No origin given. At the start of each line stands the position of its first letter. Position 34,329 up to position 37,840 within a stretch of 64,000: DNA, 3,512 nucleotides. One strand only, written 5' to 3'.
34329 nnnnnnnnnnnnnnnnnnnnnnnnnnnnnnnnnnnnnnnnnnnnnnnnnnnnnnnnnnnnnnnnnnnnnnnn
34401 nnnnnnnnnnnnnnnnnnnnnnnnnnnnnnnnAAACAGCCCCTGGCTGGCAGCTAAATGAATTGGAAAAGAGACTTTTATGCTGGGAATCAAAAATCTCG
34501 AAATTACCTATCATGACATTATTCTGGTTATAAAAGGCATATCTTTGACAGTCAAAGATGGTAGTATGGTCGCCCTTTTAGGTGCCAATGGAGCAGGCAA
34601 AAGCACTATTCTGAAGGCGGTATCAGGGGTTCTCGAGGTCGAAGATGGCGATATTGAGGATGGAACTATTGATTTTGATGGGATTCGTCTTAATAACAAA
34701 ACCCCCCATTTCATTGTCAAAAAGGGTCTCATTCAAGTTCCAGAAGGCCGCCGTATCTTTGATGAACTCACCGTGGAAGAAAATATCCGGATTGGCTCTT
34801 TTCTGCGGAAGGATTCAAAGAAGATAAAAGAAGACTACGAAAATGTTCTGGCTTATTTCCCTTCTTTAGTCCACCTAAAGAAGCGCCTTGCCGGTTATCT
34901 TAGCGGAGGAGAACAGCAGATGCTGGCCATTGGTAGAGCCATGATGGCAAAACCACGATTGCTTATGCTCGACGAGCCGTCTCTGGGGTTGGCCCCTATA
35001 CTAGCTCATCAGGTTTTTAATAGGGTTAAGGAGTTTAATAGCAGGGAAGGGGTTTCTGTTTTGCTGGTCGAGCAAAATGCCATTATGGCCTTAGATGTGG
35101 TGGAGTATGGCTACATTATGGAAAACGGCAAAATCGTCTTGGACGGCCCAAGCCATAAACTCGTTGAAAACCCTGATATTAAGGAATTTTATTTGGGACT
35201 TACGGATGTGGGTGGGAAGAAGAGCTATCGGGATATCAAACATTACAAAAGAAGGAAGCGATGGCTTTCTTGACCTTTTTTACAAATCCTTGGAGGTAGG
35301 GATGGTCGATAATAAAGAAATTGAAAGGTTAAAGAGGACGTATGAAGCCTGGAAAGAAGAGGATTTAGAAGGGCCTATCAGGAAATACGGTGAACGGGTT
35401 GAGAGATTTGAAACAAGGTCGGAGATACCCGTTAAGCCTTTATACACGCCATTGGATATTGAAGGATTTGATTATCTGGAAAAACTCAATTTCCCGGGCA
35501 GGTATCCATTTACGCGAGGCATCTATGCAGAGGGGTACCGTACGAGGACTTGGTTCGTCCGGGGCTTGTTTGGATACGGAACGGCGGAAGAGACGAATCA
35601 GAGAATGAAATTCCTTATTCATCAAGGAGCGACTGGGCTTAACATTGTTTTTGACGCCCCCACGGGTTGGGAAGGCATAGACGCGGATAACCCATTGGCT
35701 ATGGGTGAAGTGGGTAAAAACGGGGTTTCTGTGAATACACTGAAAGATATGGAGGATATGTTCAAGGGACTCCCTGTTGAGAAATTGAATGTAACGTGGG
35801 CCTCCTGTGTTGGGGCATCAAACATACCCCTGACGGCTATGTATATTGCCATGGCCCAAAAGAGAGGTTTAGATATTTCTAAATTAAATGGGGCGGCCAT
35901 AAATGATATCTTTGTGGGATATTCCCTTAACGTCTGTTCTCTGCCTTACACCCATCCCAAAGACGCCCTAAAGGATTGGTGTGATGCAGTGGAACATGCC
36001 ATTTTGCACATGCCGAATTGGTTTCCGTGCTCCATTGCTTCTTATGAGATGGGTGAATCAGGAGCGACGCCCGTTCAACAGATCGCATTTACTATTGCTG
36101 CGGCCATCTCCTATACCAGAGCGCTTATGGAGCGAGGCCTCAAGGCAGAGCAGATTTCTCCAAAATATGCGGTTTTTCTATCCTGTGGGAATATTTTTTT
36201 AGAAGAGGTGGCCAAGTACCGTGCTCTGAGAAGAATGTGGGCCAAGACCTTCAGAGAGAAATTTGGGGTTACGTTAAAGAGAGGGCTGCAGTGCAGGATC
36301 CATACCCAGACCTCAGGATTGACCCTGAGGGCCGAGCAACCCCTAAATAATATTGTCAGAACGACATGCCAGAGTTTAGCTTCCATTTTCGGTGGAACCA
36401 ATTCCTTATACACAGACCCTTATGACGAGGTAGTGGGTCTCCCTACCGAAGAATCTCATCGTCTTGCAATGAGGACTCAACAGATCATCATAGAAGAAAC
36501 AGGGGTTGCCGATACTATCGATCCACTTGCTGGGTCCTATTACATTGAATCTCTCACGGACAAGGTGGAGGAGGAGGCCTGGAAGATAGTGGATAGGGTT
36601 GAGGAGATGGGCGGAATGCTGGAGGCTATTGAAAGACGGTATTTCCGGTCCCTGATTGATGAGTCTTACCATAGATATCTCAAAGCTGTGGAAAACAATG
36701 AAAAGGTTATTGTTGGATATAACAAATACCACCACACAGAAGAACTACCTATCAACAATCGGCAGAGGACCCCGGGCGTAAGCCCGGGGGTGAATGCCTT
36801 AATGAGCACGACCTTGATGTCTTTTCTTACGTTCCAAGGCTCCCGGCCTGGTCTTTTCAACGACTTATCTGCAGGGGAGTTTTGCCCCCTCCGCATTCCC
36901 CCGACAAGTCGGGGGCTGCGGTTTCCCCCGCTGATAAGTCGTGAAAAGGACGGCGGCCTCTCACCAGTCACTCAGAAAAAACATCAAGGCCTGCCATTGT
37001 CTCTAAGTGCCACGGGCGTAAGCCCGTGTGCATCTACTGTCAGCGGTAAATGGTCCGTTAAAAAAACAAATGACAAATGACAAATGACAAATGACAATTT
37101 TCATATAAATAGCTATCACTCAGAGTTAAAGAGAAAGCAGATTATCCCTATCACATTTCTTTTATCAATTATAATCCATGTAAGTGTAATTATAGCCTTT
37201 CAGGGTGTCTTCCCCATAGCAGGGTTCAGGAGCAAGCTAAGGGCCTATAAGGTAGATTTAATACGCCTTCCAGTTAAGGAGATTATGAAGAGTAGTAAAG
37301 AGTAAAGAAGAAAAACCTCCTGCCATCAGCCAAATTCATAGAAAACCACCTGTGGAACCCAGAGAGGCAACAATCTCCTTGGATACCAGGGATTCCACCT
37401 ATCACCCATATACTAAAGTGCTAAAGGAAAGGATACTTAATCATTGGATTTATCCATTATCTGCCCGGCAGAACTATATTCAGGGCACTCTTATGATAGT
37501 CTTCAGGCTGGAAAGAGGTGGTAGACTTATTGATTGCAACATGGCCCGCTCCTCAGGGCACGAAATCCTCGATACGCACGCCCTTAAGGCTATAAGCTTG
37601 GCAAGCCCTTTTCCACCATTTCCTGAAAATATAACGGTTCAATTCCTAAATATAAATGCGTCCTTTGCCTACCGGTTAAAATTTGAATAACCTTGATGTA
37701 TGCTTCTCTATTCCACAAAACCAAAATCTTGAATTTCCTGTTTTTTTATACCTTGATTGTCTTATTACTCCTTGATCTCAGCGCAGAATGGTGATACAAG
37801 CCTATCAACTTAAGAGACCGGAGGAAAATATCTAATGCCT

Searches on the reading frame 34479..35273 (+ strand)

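Call 27: search_protein_families(library=pfam, proteins=[window:34479-35273:+], max_evalue=0.001)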
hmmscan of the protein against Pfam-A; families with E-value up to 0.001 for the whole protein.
window:34479-35273:+ (264 aa): 5 families
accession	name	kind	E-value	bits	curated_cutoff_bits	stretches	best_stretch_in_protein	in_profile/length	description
PF00005.33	ABC_tran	-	8.8e-28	98.1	25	1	19-168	2-136/137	ABC transporter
PF13304.12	AAA_21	-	1.1e-10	42.5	27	1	31-120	2-112/304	AAA domain, putative AbiEii toxin, Type IV TA system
PF13555.12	AAA_29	-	0.00013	22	27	1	25-52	19-46/61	P-loop containing region of AAA domain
PF13476.12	AAA_23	-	0.0006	20.9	27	0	29-74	20-68/201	AAA domain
PF02463.25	SMC_N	-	0.00082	19.3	40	0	29-56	25-52/220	RecF/RecN/SMC N terminal domain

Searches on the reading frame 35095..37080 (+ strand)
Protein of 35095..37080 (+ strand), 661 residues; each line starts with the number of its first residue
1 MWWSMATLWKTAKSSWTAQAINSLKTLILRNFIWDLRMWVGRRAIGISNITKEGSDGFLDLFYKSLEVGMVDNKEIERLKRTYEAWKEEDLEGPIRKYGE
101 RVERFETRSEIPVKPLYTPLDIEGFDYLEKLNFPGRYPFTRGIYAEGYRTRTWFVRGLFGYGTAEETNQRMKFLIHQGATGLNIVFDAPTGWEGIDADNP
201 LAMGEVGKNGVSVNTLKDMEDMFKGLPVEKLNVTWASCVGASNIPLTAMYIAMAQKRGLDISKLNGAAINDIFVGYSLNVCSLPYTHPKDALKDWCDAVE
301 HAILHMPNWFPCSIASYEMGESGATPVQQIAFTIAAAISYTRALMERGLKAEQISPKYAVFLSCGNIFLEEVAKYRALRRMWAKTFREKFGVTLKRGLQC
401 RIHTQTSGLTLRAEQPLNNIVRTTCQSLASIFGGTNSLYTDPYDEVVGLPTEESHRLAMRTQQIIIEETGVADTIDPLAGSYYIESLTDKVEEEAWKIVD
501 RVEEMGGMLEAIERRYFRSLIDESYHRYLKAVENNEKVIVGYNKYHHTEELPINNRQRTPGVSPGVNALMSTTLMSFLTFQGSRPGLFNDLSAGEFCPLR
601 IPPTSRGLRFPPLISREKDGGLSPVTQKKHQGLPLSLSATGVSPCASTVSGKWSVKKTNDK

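Call 27: search_protein_families(library=pfam, proteins=[window:35095-37080:+], max_evalue=0.001)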
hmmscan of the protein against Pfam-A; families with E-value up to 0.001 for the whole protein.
window:35095-37080:+ (661 aa): 1 family
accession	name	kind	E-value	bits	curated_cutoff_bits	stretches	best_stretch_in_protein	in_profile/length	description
PF01642.28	MM_CoA_mutase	-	5.3e-150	500.8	22.1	1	107-554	2-444/512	Methylmalonyl-CoA mutase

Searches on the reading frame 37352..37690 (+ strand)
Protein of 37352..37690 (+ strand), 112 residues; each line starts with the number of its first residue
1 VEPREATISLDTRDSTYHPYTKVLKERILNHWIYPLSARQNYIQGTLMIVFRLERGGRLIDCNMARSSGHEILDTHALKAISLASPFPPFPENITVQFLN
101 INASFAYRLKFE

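Call 27: search_protein_families(library=pfam, proteins=[window:37352-37690:+], max_evalue=0.001)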
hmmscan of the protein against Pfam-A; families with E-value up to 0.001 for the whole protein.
window:37352-37690:+ (112 aa): 2 families
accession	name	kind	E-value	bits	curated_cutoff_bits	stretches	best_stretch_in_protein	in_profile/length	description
PF03544.19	TonB_C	-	1.1e-12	48.6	24.6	1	33-98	4-71/79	Gram-negative bacterial TonB protein C-terminal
PF13103.11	TonB_2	-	1.1e-11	45.1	22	1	18-104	2-84/85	TonB C terminal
